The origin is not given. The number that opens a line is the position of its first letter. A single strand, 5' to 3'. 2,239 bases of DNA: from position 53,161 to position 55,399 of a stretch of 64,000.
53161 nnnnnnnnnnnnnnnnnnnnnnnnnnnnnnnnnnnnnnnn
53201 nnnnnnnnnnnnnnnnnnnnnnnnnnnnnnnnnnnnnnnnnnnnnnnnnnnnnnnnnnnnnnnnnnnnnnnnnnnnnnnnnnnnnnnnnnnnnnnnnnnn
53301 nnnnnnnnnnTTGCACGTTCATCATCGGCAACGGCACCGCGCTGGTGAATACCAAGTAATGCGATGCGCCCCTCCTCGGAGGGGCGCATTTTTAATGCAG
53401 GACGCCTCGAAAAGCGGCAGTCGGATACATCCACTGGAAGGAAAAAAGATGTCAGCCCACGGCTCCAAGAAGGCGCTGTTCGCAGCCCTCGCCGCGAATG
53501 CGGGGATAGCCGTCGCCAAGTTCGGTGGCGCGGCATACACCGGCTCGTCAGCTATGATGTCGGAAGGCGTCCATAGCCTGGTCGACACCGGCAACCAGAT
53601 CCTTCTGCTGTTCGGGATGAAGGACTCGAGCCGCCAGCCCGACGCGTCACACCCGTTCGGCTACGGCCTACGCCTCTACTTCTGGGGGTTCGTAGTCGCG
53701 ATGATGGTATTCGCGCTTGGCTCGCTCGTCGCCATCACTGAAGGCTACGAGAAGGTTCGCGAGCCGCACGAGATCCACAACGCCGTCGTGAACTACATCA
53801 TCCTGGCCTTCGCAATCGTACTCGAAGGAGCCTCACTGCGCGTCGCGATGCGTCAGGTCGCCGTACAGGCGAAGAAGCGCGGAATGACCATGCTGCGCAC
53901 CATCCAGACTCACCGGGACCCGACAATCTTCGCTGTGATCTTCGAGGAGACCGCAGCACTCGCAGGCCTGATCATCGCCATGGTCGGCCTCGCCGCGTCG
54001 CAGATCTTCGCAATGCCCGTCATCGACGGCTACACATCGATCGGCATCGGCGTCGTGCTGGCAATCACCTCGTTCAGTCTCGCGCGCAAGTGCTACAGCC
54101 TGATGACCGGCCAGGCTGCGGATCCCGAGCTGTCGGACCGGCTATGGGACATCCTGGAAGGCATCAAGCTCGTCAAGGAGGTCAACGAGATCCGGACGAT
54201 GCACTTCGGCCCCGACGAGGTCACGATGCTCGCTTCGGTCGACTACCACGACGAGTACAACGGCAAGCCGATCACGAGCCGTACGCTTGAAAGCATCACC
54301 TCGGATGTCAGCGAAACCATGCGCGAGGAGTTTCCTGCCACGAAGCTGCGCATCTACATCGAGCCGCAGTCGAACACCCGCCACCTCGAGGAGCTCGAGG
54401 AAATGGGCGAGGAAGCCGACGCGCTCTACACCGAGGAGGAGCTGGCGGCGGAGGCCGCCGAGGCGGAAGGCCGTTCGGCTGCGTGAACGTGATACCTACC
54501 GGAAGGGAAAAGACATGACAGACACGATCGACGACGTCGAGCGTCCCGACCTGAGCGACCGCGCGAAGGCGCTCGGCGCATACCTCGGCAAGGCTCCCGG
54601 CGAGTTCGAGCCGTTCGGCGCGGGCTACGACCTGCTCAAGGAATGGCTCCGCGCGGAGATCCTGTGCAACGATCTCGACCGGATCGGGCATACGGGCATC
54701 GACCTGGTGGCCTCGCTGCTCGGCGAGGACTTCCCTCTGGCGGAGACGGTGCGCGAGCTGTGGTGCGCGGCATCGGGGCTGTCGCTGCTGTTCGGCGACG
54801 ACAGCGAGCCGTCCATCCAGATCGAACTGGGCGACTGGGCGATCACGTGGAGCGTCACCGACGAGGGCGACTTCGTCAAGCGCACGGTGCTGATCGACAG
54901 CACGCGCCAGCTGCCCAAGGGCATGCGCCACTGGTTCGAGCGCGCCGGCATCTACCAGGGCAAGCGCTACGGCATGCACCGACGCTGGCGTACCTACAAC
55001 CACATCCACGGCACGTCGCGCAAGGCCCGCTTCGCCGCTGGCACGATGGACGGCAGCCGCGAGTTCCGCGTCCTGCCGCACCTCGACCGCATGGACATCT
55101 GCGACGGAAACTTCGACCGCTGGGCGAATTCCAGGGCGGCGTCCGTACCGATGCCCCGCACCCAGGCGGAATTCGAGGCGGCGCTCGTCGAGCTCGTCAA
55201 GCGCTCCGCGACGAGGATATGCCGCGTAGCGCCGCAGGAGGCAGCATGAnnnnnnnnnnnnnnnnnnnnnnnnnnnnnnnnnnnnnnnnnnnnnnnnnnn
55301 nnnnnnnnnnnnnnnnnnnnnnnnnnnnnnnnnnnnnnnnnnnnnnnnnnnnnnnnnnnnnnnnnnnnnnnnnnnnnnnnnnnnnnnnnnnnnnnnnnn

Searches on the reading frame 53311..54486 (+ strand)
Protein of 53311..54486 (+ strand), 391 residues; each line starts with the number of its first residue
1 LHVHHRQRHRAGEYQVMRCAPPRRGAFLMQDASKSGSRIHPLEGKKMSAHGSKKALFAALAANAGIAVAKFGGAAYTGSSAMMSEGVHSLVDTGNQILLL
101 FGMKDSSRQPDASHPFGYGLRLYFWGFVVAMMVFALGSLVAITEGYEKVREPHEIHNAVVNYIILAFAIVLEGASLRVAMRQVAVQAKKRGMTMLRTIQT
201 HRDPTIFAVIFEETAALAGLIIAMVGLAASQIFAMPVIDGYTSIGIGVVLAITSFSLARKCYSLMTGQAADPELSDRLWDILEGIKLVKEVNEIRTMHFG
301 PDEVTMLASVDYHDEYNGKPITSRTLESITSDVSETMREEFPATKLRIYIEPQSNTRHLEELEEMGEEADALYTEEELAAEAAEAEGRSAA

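Call 86: search_protein_families(library=pfam, proteins=[window:53311-54486:+], max_evalue=0.01)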
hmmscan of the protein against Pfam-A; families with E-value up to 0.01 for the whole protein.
window:53311-54486:+ (391 aa): 1 family
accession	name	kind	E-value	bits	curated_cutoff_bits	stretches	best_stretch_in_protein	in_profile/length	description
PF01545.26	Cation_efflux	-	3e-32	112.4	26.6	1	56-264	1-196/198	Cation efflux family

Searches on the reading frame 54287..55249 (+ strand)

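Call 86: search_protein_families(library=pfam, proteins=[window:54287-55249:+], max_evalue=0.01)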
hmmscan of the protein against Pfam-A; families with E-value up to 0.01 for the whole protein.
window:54287-55249:+ (320 aa): 1 family
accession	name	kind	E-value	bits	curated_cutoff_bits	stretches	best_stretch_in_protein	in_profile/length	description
PF19816.4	DUF6299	-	0.0094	16.2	26.8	0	271-307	57-94/114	Family of unknown function (DUF6299)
